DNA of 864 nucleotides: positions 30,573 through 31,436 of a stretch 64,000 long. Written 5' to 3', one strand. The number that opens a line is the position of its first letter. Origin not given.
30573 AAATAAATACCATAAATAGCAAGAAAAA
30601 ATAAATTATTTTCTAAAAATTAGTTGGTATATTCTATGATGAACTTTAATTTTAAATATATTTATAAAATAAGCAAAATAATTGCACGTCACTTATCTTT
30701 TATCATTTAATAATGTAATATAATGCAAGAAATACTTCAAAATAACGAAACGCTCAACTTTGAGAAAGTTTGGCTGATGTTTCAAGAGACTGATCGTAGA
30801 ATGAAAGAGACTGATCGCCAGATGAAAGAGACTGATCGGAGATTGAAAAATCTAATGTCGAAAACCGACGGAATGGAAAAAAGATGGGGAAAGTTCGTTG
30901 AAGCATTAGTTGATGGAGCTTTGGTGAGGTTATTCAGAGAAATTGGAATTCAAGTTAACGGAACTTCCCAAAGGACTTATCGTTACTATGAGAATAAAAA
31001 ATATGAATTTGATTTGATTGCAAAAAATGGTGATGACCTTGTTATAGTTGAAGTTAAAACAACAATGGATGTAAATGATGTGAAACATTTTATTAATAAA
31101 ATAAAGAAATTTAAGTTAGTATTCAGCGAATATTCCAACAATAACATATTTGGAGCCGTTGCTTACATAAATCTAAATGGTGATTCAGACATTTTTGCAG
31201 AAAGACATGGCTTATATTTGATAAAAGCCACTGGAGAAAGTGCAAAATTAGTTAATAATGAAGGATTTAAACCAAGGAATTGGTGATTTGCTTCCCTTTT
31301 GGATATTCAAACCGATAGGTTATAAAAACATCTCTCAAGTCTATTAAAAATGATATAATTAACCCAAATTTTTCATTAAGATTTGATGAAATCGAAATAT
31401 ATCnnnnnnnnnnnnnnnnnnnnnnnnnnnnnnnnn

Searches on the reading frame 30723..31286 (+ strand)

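Call 15: search_protein_families(library=pfam, proteins=[window:30723-31286:+], max_evalue=0.001)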
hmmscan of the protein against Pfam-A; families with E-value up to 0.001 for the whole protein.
window:30723-31286:+ (187 aa): 2 families
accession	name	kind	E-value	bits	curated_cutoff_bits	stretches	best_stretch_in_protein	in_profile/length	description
PF12644.12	DUF3782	-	0.00023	21.7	24.4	1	21-79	4-63/78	Protein of unknown function (DUF3782)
PF02021.23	UPF0102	-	0.00086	20.1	23.6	0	88-131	20-61/80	Uncharacterised protein family UPF0102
